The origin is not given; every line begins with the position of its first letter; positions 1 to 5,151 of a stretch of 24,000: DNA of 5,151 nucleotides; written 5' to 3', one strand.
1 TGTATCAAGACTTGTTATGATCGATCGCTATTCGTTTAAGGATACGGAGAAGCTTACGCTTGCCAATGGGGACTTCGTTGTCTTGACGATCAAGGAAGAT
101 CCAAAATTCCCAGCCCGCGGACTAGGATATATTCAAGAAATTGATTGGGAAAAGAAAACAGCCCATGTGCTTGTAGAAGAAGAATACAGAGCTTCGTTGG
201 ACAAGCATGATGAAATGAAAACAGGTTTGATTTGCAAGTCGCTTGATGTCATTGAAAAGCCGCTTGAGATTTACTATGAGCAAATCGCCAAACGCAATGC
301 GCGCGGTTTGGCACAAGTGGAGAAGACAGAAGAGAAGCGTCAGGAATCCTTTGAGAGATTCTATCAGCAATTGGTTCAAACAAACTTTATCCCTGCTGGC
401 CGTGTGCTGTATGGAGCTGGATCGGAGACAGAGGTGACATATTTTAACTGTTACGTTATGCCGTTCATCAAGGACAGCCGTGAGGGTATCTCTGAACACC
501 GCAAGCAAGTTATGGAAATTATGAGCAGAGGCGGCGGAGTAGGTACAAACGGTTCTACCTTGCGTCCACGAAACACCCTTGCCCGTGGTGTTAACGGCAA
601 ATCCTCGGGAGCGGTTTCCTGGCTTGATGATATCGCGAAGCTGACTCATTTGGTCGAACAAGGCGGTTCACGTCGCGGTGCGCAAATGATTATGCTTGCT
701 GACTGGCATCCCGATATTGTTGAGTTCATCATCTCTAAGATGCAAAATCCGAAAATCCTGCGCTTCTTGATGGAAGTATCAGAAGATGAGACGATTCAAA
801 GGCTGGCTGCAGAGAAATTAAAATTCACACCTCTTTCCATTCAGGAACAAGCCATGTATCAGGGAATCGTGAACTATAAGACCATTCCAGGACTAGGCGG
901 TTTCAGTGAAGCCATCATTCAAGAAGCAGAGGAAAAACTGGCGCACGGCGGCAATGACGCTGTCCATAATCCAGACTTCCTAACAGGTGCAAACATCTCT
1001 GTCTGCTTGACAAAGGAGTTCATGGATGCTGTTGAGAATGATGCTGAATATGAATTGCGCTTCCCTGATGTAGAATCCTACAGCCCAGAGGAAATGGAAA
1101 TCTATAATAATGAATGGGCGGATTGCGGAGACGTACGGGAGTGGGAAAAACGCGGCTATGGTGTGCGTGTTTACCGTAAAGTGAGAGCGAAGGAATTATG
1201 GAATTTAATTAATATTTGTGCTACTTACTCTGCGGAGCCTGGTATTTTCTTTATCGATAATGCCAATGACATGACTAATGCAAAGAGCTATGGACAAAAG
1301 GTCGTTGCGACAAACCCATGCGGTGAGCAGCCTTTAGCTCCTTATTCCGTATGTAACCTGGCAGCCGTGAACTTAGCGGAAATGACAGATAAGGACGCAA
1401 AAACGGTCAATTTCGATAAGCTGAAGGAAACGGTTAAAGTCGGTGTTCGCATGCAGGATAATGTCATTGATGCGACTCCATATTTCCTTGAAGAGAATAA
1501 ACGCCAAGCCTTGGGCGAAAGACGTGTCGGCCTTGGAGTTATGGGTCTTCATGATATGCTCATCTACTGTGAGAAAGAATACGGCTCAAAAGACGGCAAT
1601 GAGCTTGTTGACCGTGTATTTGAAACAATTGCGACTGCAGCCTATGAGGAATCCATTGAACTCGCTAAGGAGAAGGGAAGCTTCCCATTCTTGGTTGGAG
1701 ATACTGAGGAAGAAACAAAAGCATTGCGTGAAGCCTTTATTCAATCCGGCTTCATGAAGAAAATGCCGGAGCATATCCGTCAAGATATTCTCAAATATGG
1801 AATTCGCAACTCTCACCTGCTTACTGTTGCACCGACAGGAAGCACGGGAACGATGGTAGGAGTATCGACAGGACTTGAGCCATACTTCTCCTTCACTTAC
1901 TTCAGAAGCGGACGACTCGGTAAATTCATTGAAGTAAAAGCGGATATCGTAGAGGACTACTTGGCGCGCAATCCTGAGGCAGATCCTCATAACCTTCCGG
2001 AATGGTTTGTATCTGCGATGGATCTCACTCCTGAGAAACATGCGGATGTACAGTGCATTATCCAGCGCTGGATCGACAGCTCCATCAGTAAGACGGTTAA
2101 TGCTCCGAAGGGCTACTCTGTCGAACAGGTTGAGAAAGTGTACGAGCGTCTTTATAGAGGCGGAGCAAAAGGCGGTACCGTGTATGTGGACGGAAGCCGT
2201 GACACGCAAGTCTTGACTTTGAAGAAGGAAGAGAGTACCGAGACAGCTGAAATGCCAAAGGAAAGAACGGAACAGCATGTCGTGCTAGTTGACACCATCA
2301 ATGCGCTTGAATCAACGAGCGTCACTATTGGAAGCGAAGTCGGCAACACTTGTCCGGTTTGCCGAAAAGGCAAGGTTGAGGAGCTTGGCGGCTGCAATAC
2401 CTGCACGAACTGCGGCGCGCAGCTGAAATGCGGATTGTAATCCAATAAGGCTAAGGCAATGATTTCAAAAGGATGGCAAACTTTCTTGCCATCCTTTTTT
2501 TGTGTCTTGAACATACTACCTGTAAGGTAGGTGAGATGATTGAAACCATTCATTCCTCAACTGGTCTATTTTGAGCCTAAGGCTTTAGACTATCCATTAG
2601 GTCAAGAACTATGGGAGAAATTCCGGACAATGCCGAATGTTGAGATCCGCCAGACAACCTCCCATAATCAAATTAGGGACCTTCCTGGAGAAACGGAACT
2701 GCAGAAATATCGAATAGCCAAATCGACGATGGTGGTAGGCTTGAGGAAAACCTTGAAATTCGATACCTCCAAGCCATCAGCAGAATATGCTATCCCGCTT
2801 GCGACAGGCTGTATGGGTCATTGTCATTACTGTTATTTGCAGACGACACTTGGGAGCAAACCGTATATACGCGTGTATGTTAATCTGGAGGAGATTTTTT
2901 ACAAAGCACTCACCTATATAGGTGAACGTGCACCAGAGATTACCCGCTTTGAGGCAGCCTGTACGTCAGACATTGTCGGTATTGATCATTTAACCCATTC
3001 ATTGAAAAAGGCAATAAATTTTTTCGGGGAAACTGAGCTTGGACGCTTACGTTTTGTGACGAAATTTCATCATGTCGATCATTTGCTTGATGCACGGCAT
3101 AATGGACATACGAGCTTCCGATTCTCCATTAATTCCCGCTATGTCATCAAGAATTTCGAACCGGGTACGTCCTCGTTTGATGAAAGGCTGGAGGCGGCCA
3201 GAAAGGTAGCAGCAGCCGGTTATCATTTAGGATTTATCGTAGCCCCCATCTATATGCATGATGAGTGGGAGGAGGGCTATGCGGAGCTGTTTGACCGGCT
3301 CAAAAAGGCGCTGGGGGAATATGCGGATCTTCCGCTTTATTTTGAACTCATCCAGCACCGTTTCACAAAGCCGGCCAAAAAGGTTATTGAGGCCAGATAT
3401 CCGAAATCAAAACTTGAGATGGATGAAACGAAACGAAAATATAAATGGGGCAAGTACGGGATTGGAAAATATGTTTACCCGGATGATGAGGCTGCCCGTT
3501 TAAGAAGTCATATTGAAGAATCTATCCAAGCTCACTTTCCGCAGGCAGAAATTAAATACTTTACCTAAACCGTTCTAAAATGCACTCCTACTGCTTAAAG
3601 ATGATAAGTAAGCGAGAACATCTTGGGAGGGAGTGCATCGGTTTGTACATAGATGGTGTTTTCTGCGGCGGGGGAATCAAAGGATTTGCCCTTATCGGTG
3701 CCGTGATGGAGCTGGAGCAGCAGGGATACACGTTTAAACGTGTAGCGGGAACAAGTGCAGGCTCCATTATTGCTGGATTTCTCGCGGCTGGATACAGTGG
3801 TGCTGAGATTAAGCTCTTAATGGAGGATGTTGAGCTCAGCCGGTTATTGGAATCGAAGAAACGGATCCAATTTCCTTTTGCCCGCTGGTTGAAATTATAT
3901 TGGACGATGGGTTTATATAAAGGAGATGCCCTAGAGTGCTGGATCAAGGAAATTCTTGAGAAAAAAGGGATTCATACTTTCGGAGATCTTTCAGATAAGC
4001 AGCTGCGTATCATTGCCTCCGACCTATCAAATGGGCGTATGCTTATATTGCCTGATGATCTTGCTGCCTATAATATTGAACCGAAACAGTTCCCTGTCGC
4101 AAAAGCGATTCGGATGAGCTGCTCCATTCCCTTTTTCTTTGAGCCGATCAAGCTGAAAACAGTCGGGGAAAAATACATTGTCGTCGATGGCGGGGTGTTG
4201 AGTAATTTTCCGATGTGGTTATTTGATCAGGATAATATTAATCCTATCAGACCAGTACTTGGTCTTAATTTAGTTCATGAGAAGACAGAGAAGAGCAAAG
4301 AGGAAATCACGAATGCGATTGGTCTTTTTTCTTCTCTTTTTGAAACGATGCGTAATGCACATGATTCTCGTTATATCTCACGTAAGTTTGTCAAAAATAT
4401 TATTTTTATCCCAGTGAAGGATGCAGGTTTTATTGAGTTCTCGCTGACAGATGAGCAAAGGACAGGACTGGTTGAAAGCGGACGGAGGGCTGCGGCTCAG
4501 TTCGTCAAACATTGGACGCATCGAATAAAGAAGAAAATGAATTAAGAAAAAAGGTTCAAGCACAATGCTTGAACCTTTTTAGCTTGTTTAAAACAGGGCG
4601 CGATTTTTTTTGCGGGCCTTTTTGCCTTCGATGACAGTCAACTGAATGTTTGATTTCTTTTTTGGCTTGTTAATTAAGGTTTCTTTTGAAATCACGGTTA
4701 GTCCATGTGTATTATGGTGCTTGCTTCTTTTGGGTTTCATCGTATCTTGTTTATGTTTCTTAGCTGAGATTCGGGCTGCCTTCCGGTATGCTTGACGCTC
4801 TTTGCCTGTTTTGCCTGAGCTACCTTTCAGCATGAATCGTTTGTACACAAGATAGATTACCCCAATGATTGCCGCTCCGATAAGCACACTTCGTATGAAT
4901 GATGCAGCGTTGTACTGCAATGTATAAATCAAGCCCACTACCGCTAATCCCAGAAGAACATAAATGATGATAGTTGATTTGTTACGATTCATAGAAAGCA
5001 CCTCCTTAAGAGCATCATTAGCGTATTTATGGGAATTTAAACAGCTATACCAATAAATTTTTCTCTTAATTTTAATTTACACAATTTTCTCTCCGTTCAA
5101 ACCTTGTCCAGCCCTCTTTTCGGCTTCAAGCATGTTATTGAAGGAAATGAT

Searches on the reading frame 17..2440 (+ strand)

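Call 42: search_protein_families(library=ncbifam, max_evalue=0.00001, proteins=[window:17-2440:+])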
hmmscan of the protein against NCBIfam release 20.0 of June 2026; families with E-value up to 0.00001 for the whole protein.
window:17-2440:+ (807 aa): 21 families
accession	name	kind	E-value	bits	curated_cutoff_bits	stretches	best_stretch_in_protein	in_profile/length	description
NF005991.0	PRK08115.1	equivalog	0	1617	854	1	1-807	45-858/858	vitamin B12-dependent ribonucleotide reductase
TIGR02504.1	NrdJ_Z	equivalog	1.1e-180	602.2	399.95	1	86-733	21-606/606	adenosylcobalamin-dependent ribonucleoside-diphosphate reductase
NF006417.0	PRK08665.1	equivalog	2.8e-119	399.5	961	2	320-752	196-592/759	vitamin B12-dependent ribonucleotide reductase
NF005010.0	PRK06406.1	subfamily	4.1e-91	306.4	1125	3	384-563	386-562/771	vitamin B12-dependent ribonucleotide reductase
NF005401.0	PRK06948.1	subfamily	1.9e-85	287.7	906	2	323-736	197-594/604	ribonucleotide reductase-like protein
TIGR02506.1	NrdE_NrdA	equivalog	2.2e-83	280.8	341.05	2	323-719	188-609/616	ribonucleoside-diphosphate reductase subunit alpha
NF005101.0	PRK06539.1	equivalog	1.1e-61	208.9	988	2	325-744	335-780/822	ribonucleoside-diphosphate reductase subunit alpha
NF005544.0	PRK07207.1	equivalog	1.4e-58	198.6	965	2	331-651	488-818/965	ribonucleoside-diphosphate reductase subunit alpha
NF005122.0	PRK06556.1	equivalog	3.4e-56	190.5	859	3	324-647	287-593/960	vitamin B12-dependent ribonucleotide reductase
NF006207.0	PRK08332.1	equivalog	1.1e-52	178.7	2400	2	423-753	1230-1582/1684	vitamin B12-dependent ribonucleotide reductase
NF005483.0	PRK07088.1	equivalog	2.5e-48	164.8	1214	2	444-719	494-745/764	ribonucleoside-diphosphate reductase subunit alpha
NF006665.0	PRK09209.1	equivalog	8.6e-47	159.9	1057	2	443-630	488-664/761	ribonucleoside-diphosphate reductase subunit alpha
NF009029.0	PRK12365.1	equivalog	2.3e-45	155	1350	2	357-639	594-889/1046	ribonucleoside-diphosphate reductase subunit alpha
NF006577.0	PRK09102.1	equivalog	2.5e-45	154.8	620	2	98-241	48-188/604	ribonucleoside-diphosphate reductase subunit alpha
NF009028.0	PRK12364.1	equivalog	1.9e-43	148.6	1377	2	426-724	555-826/842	ribonucleoside-diphosphate reductase subunit alpha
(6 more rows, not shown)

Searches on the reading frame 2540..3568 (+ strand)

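Call 42: search_protein_families(library=ncbifam, max_evalue=0.00001, proteins=[window:2540-3568:+])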
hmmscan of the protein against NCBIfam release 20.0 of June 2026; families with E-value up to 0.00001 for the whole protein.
window:2540-3568:+ (342 aa): 2 families
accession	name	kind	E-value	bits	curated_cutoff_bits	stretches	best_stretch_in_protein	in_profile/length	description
TIGR04070.1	photo_TT_lyase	equivalog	5.6e-151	502.3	400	1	4-342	1-338/338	spore photoproduct lyase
TIGR03886.1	lyase_spl_fam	equivalog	1.8e-35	122.7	437.55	1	8-340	3-344/346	spore photoproduct lyase family protein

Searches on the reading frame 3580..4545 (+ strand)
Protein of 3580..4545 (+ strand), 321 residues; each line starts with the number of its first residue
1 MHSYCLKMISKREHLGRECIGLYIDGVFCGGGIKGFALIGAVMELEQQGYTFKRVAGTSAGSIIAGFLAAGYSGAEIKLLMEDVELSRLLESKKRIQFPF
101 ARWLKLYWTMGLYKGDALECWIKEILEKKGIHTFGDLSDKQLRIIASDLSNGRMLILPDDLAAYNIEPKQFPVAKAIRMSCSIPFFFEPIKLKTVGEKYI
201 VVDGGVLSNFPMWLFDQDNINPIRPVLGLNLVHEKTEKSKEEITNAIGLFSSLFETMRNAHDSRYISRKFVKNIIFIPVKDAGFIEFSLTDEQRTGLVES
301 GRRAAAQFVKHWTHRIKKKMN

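Call 42: search_protein_families(library=ncbifam, max_evalue=0.00001, proteins=[window:3580-4545:+])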
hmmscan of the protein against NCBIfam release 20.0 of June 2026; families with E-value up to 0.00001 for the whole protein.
window:3580-4545:+ (321 aa): 4 families
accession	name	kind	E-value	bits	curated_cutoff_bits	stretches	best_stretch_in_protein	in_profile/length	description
NF043045.1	T4SS_VpdC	equivalog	2.9e-19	68.6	1000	1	27-85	309-367/880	Dot/Icm T4SS effector VpdC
NF041079.1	CBASS_lipase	equivalog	3.1e-11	43.1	200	1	30-212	8-181/317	CBASS cGAMP-activated phospholipase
NF053870.1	DS2_1_antiphage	equivalog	3.7e-10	39.6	400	1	30-83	7-65/299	anti-phage phospholipase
NF007623.0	PRK10279.1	equivalog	1.2e-09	37.8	272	1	29-214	11-166/301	patatin-like phospholipase RssA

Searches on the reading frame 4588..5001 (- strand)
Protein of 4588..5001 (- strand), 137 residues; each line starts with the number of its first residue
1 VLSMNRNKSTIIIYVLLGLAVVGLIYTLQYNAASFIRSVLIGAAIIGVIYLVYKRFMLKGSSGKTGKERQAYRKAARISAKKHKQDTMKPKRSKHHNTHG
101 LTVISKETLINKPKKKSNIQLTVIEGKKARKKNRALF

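Call 42: search_protein_families(library=ncbifam, max_evalue=0.00001, proteins=[window:4588-5001:-])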
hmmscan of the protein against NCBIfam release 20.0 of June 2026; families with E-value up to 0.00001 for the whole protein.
window:4588-5001:- (137 aa): 1 family
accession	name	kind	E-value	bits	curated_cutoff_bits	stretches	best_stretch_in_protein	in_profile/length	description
NF041554.1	SA1362_fam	subfamily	6.6e-21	74.2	42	1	10-80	2-69/70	SA1362 family protein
